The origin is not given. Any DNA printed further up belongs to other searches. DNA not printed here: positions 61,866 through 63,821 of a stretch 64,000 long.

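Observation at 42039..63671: Paralog-amplified island: four BVMOs, two esterases, four binding proteins, a fused ABC importer and a DUF35/thiolase/EthD unit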

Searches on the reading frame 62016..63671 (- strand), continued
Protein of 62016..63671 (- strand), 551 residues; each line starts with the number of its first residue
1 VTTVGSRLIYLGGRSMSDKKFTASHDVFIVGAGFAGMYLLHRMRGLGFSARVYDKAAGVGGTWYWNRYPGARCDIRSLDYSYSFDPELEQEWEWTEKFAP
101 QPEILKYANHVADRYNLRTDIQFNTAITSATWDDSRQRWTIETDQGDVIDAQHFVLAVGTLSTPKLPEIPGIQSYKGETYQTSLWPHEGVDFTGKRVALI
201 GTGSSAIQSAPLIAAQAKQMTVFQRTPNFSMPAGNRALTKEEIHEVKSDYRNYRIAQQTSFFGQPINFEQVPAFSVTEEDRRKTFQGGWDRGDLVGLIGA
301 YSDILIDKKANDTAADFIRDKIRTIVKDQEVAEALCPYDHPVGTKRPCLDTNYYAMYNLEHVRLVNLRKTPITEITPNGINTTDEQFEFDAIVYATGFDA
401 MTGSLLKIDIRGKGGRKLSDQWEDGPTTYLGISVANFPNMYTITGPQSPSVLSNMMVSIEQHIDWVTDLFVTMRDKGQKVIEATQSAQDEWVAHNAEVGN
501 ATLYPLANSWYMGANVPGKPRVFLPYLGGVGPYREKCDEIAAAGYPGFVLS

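Call 66: find_encoding_contigs(protein=P0273, flank=8000, max_places=1)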
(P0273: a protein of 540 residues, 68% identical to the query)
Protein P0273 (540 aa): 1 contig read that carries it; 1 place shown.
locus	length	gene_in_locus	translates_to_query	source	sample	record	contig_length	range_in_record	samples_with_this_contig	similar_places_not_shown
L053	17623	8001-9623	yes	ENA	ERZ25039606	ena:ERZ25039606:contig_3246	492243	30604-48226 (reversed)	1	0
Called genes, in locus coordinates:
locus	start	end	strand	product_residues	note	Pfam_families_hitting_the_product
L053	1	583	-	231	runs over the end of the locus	PF00072:Response_reg, PF00486:Trans_reg_C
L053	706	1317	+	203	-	PF02557:VanY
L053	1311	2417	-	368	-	PF08240:ADH_N, PF16912:Glu_dehyd_C (weak), PF00107:ADH_zinc_N, PF13602:ADH_zinc_N_2 (weak)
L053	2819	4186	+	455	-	PF13458:Peripla_BP_6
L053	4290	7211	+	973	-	PF02653:BPD_transp_2, PF00005:ABC_tran, PF13304:AAA_21 (faint), PF12399:BCA_ABC_TP_C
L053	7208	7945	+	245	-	PF13481:AAA_25 (faint), PF00005:ABC_tran, PF13304:AAA_21 (faint)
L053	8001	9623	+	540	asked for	PF00743:FMO-like (weak), PF07992:Pyr_redox_2, PF13450:NAD_binding_8, PF13738:Pyr_redox_3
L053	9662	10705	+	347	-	PF00135:COesterase, PF20434:BD-FAE, PF07859:Abhydrolase_3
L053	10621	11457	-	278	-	PF00106:adh_short, PF08659:KR, PF13561:adh_short_C2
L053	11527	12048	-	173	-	PF00296:Bac_luciferase (faint)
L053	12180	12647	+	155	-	-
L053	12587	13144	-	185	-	PF00501:AMP-binding, PF13193:AMP-binding_C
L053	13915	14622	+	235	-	-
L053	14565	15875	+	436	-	-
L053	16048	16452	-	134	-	PF13489:Methyltransf_23, PF13847:Methyltransf_31, PF08241:Methyltransf_11, PF08242:Methyltransf_12, PF13649:Methyltransf_25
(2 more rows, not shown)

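Call 67: find_encoding_contigs(protein=P0258, flank=8000, max_places=1)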
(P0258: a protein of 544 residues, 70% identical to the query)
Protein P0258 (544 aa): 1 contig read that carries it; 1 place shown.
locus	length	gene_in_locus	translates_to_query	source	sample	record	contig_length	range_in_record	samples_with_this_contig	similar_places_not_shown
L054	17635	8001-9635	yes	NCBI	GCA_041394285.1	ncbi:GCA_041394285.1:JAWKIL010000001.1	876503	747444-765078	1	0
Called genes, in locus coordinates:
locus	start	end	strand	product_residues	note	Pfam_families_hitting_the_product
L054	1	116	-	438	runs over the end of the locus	PF00202:Aminotran_3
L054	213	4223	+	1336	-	PF05378:Hydant_A_N, PF01968:Hydantoinase_A, PF19278:Hydant_A_C, PF02538:Hydantoinase_B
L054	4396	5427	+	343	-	PF00248:Aldo_ket_red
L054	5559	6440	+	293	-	PF13714:PEP_mutase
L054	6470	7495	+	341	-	PF01717:Meth_synt_2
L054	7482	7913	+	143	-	PF00903:Glyoxalase, PF13669:Glyoxalase_4 (weak)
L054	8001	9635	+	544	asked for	PF00743:FMO-like, PF07992:Pyr_redox_2, PF13450:NAD_binding_8, PF13738:Pyr_redox_3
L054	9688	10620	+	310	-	PF00135:COesterase (weak), PF20434:BD-FAE, PF07859:Abhydrolase_3, PF00326:Peptidase_S9 (faint)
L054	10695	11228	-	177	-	PF13577:SnoaL_4, PF00866:Ring_hydroxyl_B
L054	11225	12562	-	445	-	PF00355:Rieske, PF00848:Ring_hydroxyl_A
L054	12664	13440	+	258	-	PF20240:DUF6597, PF12833:HTH_18, PF00165:HTH_AraC (weak)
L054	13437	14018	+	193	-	PF11716:MDMPI_N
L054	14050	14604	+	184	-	PF04542:Sigma70_r2, PF08281:Sigma70_r4_2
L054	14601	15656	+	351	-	PF00903:Glyoxalase, PF13669:Glyoxalase_4 (faint), PF18029:Glyoxalase_6 (weak), PF00903:Glyoxalase (weak)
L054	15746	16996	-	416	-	PF02771:Acyl-CoA_dh_N, PF02770:Acyl-CoA_dh_M, PF00441:Acyl-CoA_dh_1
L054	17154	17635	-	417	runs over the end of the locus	PF02515:CoA_transf_3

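Call 68: find_encoding_contigs(protein=P0311, flank=8000, max_places=1)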
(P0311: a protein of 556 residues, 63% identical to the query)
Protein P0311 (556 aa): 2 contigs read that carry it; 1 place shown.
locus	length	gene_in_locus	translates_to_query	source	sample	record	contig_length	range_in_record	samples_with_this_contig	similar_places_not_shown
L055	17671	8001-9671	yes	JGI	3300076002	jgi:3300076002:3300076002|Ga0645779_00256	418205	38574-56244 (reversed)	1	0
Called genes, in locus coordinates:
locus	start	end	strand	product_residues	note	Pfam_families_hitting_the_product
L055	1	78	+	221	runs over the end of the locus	PF07722:Peptidase_C26, PF00117:GATase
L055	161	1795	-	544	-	PF00501:AMP-binding, PF13193:AMP-binding_C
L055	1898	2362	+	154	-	PF19315:MC_hydratase, PF01575:MaoC_dehydratas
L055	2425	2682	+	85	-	PF02604:PhdYeFM_antitox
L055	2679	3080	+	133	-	PF01850:PIN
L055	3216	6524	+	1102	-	PF00211:Guanylate_cyc, PF13191:AAA_16, PF13401:AAA_22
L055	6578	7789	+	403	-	PF01266:DAO (weak), PF05834:Lycopene_cycl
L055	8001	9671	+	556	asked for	PF00743:FMO-like, PF01266:DAO (faint), PF07992:Pyr_redox_2, PF13450:NAD_binding_8, PF13738:Pyr_redox_3, PF13434:Lys_Orn_oxgnase (faint)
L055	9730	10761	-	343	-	PF01047:MarR, PF12802:MarR_2, PF22381:Staph_reg_Sar_Rot (faint), PF08279:HTH_11 (faint), PF13601:HTH_34 (faint), PF01047:MarR, PF12802:MarR_2, PF13463:HTH_27 (weak), +1 more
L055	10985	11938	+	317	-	PF00135:COesterase (weak), PF20434:BD-FAE, PF07859:Abhydrolase_3, PF00326:Peptidase_S9 (weak)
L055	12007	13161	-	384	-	PF08240:ADH_N, PF00107:ADH_zinc_N, PF13602:ADH_zinc_N_2 (faint)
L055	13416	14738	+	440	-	PF13458:Peripla_BP_6, PF13433:Peripla_BP_5 (faint)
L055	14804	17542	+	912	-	PF02653:BPD_transp_2, PF00005:ABC_tran, PF13304:AAA_21 (faint), PF12399:BCA_ABC_TP_C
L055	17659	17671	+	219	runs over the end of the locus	PF00005:ABC_tran, PF13304:AAA_21 (faint)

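Call 71: find_encoding_contigs(protein=P0353, flank=8000, max_places=1)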
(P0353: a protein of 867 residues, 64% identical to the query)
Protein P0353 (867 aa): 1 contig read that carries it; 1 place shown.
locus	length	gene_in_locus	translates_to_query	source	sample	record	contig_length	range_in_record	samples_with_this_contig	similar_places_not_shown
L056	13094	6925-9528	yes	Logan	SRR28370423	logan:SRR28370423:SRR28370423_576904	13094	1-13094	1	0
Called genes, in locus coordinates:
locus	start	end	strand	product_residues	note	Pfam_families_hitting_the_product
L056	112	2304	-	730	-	PF03924:CHASE (weak), PF00512:HisKA (faint), PF02518:HATPase_c, PF00072:Response_reg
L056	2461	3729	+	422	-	PF03453:MoeA_N, PF00994:MoCF_biosynth, PF03454:MoeA_C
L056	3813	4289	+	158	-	PF01957:NfeD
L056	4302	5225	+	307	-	PF01145:Band_7, PF16200:Band_7_C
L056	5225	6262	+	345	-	PF01145:Band_7, PF16200:Band_7_C (weak)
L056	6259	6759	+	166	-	-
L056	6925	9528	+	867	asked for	PF00135:COesterase, PF07859:Abhydrolase_3, PF20434:BD-FAE, PF00743:FMO-like, PF07992:Pyr_redox_2, PF13450:NAD_binding_8, PF13738:Pyr_redox_3, PF13434:Lys_Orn_oxgnase (weak), +2 more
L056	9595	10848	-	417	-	PF05762:VWA_CoxE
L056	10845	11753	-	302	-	PF13191:AAA_16, PF07726:AAA_3 (faint), PF07728:AAA_5, PF00004:AAA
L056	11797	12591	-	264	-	PF00941:FAD_binding_5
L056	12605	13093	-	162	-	?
